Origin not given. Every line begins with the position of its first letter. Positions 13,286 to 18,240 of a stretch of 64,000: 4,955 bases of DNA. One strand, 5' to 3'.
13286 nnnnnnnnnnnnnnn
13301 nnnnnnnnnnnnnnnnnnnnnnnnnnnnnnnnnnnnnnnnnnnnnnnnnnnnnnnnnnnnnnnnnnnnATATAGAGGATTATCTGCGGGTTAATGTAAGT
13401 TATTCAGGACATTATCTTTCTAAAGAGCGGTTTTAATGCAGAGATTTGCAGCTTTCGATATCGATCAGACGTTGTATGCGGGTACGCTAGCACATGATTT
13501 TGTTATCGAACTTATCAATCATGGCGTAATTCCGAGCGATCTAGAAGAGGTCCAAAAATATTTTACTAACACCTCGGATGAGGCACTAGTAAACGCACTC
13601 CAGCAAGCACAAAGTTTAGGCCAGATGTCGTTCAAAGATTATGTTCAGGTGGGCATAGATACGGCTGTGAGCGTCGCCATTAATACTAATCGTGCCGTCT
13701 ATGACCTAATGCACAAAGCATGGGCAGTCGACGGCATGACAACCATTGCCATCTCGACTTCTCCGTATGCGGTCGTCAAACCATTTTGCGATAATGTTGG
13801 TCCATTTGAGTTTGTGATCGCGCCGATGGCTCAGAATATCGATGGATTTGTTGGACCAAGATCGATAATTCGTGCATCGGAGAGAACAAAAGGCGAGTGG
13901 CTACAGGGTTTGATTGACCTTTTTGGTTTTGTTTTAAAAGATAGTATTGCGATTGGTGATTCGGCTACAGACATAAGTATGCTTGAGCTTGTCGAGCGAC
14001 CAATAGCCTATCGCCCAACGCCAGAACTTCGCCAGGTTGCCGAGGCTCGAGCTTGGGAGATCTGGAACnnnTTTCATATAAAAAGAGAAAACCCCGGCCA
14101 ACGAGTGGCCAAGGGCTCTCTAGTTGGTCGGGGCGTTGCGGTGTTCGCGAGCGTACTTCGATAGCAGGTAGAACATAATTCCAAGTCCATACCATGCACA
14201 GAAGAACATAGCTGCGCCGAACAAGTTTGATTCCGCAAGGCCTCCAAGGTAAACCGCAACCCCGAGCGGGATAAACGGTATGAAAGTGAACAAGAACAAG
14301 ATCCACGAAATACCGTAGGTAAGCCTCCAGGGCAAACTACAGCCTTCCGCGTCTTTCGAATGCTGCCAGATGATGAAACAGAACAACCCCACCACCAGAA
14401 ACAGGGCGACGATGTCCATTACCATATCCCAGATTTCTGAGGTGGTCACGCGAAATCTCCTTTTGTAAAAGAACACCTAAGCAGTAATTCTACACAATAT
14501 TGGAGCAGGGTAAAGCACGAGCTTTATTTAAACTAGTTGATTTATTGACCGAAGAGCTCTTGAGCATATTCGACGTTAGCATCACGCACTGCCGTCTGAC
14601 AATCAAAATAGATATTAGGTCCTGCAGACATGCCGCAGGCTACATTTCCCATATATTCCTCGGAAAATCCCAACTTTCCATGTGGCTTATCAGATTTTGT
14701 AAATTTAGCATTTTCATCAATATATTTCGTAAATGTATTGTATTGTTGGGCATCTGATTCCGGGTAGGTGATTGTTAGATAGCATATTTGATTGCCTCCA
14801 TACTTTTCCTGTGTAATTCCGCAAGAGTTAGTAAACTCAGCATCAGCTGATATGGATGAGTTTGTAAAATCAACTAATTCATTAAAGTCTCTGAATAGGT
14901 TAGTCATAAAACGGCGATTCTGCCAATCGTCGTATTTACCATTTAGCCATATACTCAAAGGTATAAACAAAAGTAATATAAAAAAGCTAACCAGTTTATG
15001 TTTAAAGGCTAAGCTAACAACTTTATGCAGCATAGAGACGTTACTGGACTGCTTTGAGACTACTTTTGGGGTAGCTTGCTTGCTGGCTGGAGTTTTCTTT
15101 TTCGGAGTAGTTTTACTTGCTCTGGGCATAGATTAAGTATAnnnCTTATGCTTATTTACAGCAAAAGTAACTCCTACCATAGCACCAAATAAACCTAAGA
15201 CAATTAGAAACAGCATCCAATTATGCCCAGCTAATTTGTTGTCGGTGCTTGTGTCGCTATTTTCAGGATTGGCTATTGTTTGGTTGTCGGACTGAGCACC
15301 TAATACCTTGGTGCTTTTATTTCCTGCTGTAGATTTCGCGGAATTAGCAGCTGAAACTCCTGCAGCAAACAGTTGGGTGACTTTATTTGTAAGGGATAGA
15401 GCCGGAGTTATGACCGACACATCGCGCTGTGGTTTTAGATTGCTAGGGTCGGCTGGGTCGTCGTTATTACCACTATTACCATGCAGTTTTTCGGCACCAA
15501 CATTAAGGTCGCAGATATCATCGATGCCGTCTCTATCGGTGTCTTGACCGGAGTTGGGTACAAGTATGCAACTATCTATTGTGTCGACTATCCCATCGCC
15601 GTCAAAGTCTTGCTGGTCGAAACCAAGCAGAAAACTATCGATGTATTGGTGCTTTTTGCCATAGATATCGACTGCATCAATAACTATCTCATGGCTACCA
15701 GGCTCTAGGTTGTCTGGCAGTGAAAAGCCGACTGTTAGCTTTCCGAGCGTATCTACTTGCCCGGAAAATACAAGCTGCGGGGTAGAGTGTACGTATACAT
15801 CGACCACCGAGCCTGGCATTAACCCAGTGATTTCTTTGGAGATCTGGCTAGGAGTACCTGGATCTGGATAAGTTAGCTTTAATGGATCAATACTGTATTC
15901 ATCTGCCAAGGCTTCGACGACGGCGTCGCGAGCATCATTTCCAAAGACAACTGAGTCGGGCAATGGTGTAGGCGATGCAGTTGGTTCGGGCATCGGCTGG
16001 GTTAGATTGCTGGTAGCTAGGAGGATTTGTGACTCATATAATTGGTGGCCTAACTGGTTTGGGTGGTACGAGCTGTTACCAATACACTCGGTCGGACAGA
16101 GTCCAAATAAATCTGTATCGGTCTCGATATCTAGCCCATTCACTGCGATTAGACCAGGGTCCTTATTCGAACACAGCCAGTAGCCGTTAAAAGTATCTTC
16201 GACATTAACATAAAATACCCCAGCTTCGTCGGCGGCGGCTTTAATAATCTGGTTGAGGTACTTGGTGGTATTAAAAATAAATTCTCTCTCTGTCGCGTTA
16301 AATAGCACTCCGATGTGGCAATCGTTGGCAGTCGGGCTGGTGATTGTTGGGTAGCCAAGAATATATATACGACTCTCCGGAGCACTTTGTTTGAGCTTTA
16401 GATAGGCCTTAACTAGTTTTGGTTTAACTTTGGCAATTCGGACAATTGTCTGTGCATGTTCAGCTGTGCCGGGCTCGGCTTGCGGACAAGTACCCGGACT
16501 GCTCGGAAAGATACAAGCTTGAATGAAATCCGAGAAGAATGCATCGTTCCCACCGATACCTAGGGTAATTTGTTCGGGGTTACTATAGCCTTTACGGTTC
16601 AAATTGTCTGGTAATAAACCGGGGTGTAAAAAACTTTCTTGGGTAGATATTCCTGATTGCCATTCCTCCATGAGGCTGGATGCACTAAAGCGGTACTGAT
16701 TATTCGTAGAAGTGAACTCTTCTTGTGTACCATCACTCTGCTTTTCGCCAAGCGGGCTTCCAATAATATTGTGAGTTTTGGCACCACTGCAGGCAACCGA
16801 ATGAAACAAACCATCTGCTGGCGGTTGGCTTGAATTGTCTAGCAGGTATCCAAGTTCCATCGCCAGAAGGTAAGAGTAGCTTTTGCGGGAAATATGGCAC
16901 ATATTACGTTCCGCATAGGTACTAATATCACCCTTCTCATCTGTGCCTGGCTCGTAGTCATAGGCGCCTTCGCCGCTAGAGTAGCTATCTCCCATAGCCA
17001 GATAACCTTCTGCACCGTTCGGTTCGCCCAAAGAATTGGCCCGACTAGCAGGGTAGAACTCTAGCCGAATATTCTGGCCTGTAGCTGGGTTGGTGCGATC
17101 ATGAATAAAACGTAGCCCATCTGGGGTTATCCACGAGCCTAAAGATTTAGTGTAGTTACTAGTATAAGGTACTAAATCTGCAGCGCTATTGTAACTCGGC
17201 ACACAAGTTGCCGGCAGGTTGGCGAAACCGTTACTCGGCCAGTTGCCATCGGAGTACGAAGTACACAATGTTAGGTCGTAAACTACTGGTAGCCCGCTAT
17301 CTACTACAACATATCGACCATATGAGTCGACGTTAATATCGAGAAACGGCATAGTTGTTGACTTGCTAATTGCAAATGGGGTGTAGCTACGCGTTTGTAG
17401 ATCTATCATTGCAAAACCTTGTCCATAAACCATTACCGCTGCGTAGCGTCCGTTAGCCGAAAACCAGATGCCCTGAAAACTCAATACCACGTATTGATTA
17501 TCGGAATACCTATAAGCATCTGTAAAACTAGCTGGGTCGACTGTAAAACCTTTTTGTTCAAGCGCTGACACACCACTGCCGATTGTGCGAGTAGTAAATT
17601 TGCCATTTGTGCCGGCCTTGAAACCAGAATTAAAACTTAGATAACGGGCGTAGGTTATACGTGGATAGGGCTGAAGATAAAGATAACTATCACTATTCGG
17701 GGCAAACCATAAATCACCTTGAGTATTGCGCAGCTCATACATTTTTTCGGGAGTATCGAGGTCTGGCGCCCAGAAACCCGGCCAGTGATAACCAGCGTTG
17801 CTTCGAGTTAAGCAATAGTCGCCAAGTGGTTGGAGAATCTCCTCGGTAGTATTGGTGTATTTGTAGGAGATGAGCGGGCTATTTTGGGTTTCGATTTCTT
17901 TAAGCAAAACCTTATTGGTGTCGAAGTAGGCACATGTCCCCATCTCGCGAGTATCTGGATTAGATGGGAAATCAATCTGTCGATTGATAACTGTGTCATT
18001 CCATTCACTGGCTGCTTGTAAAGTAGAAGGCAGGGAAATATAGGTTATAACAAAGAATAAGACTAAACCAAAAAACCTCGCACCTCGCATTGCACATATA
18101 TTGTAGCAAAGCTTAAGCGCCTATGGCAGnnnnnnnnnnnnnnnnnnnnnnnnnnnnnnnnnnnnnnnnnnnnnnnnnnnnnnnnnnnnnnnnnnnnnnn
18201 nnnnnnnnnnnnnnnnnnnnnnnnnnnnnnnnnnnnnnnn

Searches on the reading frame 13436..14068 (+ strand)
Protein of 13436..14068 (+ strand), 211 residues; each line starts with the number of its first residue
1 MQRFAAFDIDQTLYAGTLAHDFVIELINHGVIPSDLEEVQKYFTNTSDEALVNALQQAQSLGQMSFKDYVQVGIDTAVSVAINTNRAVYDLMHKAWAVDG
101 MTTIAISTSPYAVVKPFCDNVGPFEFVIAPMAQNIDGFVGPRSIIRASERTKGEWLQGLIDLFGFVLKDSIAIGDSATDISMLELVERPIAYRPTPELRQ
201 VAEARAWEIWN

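Call 3: search_protein_families(library=pfam, proteins=[window:13436-14068:+], max_evalue=0.01)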
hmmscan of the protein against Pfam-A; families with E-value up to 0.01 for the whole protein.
window:13436-14068:+ (211 aa): 3 families
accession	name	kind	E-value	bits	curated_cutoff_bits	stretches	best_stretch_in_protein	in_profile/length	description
PF12710.13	HAD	-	8.5e-10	39.8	27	1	5-184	1-189/189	haloacid dehalogenase-like hydrolase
PF08282.18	Hydrolase_3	-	1.7e-05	25.1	20.9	1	149-191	185-227/255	haloacid dehalogenase-like hydrolase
PF00702.32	Hydrolase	-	0.00055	20.8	26.4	1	6-184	5-188/191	haloacid dehalogenase-like hydrolase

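Call 50: search_protein_families(library=ncbifam, proteins=[window:13436-14068:+], max_evalue=0.001)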
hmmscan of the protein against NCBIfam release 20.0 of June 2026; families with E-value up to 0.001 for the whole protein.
window:13436-14068:+ (211 aa): 12 families
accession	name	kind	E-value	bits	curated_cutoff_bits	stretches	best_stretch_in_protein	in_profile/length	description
TIGR01490.1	HAD-SF-IB-hyp1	subfamily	1.6e-14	54.6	98.3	1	5-197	2-201/202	HAD-IB family hydrolase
TIGR01488.1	HAD-SF-IB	subfamily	5.7e-10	39.4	45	1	5-186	2-177/177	HAD-IB family phosphatase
NF052360.1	HolPasePseu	equivalog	1.3e-08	34.8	280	1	3-209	2-214/218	histidinol-phosphatase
TIGR00338.1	serB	equivalog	5.2e-07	29.5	144.15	1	148-204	149-205/219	phosphoserine phosphatase SerB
TIGR01491.1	HAD-SF-IB-PSPlk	hypoth_equivalog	1.7e-06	27.9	151.9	1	101-204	97-200/201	phosphoserine phosphatase-like hydrolase, archaeal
TIGR00099.1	Cof-subfamily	subfamily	5.2e-06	26.2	137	1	149-193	186-230/256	Cof-type HAD-IIB family hydrolase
NF052359.1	HolPaseNeis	equivalog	1.7e-05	24.7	400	1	5-211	4-219/221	histidinol-phosphatase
NF008350.0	PRK11133.1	equivalog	3e-05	23.3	413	1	150-203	247-300/324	phosphoserine phosphatase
NF002245.0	PRK01158.1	equivalog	7.8e-05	22.1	198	1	148-199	154-206/233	phosphoglycolate phosphatase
NF045966.1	YcsE_rel_Pase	equivalog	0.00025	20.6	220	0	145-204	185-245/265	YcsE-related riboflavin metabolism phosphatase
NF007821.0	PRK10530.1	equivalog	0.00077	18.8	274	0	149-191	197-239/272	pyridoxal phosphatase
TIGR01487.1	Pglycolate_arch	equivalog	0.00097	19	122.75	0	145-191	141-187/215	phosphoglycolate phosphatase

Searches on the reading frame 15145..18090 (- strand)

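Call 50: search_protein_families(library=ncbifam, proteins=[window:15145-18090:-], max_evalue=0.001)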
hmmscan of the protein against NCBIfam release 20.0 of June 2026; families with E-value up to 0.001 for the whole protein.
window:15145-18090:- (982 aa): 2 families
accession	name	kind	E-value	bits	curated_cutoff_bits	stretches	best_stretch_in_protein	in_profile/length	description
NF045500.1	Omp28_seleno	equivalog_domain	0.0005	19.5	200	1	826-873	272-320/377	Omp28-related selenoprotein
NF047638.1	throspo3_MtsC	equivalog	0.00062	18.8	350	1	826-887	193-255/428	cell-cell cohesion MYXO-CTERM protein MtsC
